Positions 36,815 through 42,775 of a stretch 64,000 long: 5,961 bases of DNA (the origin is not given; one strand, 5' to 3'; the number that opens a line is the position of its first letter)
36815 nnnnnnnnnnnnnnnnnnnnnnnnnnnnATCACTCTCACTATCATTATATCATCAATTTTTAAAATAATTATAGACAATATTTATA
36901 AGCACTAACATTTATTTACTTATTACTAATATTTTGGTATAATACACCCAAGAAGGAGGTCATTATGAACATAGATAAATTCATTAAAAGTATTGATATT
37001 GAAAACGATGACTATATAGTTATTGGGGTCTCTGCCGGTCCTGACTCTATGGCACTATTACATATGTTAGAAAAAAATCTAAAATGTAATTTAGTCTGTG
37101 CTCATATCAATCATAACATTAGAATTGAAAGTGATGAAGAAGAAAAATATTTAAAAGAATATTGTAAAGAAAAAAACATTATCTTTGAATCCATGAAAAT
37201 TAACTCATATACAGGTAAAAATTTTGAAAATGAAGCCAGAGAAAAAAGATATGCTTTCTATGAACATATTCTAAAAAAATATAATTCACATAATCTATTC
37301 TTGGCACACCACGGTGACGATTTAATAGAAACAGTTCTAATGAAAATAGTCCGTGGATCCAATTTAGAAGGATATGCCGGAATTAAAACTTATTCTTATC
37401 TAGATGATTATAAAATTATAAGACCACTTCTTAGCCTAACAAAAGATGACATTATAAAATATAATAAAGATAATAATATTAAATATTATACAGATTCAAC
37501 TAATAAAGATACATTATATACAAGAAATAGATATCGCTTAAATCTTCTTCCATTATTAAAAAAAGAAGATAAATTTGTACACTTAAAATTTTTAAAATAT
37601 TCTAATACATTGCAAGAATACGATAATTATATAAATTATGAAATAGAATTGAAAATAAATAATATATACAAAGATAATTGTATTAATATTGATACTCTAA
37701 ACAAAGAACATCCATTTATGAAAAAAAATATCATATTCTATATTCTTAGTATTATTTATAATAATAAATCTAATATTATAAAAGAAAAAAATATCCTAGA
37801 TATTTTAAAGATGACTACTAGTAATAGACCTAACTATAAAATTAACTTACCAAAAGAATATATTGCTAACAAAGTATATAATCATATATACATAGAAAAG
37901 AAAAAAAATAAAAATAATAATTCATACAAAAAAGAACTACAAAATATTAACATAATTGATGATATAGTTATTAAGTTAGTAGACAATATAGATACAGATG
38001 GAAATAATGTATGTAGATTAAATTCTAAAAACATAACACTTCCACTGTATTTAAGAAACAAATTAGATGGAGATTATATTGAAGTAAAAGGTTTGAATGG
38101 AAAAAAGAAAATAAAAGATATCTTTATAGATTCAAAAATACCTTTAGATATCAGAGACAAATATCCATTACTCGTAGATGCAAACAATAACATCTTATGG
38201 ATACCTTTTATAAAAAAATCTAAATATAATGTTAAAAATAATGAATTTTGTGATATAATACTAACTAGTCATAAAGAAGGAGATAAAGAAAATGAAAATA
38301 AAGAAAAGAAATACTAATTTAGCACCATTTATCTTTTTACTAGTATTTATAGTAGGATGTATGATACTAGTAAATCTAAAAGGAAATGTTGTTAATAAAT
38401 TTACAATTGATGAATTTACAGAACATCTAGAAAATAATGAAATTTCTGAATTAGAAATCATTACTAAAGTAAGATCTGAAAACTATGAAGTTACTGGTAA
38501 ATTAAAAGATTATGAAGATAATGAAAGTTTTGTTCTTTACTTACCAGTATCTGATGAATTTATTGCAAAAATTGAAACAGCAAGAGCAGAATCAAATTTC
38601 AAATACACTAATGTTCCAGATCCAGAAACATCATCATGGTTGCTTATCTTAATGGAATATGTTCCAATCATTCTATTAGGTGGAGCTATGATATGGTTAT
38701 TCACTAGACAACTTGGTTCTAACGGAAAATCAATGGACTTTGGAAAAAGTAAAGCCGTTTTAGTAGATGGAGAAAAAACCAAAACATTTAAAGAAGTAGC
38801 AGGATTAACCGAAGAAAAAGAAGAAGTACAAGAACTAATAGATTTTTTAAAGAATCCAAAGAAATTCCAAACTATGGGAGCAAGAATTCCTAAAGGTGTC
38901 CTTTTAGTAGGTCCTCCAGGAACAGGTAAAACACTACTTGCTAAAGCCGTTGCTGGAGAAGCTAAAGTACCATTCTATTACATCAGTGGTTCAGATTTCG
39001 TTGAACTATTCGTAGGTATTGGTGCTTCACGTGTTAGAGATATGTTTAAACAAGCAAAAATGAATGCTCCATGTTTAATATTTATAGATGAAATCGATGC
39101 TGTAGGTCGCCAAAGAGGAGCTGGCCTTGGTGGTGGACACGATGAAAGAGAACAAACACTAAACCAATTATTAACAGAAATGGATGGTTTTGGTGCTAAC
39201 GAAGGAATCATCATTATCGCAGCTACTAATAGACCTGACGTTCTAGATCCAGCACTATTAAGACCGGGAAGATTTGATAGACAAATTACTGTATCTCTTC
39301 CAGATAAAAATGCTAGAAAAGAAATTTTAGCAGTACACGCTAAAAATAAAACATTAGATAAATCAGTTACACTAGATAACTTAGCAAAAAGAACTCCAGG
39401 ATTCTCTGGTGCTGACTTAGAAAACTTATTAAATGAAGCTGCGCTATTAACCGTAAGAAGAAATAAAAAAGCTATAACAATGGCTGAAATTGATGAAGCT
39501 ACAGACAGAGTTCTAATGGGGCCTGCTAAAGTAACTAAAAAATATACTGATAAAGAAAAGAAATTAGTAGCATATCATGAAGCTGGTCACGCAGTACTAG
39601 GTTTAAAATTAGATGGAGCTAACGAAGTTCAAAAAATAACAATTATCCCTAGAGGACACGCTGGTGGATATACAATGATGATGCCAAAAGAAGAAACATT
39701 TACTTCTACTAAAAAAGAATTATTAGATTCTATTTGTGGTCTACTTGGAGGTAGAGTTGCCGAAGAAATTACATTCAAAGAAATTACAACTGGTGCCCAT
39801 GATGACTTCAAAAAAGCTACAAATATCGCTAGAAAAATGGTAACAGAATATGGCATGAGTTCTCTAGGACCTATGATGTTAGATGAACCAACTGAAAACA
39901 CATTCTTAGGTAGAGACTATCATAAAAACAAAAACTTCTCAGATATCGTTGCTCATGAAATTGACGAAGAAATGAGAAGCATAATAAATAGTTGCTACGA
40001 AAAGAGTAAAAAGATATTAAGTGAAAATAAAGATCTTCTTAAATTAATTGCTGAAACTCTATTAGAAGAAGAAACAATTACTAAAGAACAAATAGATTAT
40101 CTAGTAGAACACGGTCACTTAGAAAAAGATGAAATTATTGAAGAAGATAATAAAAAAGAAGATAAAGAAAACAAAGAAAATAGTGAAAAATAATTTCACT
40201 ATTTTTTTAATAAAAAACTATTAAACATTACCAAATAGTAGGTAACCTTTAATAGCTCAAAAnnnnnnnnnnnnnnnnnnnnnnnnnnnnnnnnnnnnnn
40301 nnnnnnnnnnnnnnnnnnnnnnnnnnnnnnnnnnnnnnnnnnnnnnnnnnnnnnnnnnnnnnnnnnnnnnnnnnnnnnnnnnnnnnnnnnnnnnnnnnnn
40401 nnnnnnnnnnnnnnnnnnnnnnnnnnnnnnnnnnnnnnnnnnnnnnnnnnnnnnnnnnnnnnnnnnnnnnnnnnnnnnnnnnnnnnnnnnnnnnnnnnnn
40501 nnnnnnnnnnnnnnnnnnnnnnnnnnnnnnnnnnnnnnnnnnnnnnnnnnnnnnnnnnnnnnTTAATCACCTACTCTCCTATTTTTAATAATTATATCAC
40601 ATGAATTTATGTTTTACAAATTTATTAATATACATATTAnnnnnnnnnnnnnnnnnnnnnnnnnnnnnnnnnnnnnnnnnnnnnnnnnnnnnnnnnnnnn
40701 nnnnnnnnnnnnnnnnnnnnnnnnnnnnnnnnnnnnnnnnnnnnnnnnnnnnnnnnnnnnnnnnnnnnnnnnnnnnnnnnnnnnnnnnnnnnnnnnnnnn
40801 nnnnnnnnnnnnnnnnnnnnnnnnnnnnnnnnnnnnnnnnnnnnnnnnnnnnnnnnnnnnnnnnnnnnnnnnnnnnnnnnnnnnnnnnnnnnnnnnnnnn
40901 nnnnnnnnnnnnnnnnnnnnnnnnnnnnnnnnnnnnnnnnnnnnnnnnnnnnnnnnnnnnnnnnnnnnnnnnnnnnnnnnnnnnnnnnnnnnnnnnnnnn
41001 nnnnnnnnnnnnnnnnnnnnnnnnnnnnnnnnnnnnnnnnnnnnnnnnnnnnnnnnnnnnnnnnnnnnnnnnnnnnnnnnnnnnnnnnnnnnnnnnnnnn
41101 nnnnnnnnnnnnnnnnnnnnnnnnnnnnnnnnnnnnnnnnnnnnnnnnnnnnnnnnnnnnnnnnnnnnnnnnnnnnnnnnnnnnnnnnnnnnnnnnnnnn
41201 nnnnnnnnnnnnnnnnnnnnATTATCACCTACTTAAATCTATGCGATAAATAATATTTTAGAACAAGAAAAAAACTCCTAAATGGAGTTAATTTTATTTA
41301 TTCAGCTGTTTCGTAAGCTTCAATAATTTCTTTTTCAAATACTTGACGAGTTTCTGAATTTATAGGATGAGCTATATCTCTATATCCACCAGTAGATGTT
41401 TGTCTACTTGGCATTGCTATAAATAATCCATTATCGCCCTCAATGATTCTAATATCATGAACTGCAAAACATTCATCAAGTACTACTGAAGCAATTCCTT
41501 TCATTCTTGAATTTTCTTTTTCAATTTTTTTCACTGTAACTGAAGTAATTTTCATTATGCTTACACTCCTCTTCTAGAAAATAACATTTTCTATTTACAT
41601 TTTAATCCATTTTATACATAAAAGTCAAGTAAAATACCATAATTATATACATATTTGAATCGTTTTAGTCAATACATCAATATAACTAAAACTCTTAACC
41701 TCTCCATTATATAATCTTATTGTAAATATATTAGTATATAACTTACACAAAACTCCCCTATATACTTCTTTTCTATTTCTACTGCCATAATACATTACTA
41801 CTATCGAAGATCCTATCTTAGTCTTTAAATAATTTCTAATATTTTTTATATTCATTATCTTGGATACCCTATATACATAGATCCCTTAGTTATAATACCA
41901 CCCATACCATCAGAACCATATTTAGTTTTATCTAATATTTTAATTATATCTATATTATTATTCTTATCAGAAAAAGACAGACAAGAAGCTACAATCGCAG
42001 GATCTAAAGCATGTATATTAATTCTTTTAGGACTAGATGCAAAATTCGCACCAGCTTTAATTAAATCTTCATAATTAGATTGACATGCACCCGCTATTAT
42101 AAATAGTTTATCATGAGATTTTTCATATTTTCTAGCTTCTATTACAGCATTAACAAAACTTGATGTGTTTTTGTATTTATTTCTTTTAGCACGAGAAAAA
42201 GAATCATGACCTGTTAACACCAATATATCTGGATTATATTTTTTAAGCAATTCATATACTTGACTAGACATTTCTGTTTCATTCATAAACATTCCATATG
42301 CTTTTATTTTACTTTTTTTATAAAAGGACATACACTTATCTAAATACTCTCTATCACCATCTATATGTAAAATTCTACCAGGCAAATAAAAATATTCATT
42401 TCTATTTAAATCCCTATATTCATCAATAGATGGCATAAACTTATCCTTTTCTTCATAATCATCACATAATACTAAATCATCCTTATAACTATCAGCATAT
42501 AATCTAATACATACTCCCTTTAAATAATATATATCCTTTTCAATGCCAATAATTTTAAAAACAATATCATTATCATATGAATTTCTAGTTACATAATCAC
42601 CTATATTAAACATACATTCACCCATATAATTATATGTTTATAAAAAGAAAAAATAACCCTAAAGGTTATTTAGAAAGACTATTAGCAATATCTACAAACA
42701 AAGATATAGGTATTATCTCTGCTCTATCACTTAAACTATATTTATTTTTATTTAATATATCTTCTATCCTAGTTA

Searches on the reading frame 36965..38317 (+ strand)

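Call 8: search_protein_families(library=pfam, proteins=[window:36965-38317:+])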
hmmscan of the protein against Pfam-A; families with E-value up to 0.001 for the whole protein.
window:36965-38317:+ (450 aa): 2 families
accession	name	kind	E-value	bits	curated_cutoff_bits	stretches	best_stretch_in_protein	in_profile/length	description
PF01171.26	ATP_bind_3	-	6.1e-56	189.5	27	1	18-191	2-180/182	PP-loop family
PF11734.13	TilS_C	-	2.8e-11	43.1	22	1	363-421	3-60/74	TilS substrate C-terminal domain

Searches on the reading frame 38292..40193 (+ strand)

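Call 8: search_protein_families(library=pfam, proteins=[window:38292-40193:+])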
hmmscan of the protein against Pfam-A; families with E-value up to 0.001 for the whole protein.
window:38292-40193:+ (633 aa): 10 families
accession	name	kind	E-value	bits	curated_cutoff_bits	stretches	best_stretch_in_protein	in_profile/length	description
PF01434.24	Peptidase_M41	-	2.4e-71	240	29.9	1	419-602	4-189/191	Peptidase family M41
PF00004.35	AAA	-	6.6e-46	156.4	21.2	1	203-335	1-130/131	ATPase family associated with various cellular activities (AAA)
PF17862.7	AAA_lid_3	-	1e-15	57.4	27.2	1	359-402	2-45/45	AAA+ lid domain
PF06480.20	FtsH_ext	-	1.4e-07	32.1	25.5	1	13-109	2-102/103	FtsH Extracellular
PF07728.20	AAA_5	-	4.8e-07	30.3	22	1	202-324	1-137/139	AAA domain (dynein-related subfamily)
PF01695.23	IstB_IS21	-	0.00016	21.7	24.1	0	202-239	94-134/238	IstB-like ATP binding protein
PF13401.12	AAA_22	-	0.00019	22.2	27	0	203-231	8-39/130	AAA domain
PF06068.19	TIP49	-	0.00019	21.2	23.8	1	201-236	51-88/347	TIP49 P-loop domain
PF05496.18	RuvB_N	-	0.00027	21.2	27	0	201-235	34-68/159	Holliday junction DNA helicase RuvB P-loop domain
PF13191.12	AAA_16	-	0.00039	21.4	32.6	0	199-228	23-53/167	AAA ATPase domain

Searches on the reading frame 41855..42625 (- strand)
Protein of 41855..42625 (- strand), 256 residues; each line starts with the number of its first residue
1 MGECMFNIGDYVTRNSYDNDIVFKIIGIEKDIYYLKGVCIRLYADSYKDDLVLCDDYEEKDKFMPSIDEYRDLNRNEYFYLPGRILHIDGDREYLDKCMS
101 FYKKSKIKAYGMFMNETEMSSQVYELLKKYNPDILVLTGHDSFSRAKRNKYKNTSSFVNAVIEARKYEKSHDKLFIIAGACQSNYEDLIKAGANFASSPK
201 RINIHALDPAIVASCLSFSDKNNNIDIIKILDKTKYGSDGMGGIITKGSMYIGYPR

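Call 64: search_protein_families(library=pfam, proteins=[window:41855-42625:-], max_evalue=0.00001)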
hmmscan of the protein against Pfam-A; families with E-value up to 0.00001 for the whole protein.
window:41855-42625:- (256 aa): 1 family
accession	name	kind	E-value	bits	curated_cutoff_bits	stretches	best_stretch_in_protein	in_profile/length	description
PF05582.17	Peptidase_U57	-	4.4e-88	295.6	25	2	72-255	92-280/280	YabG peptidase U57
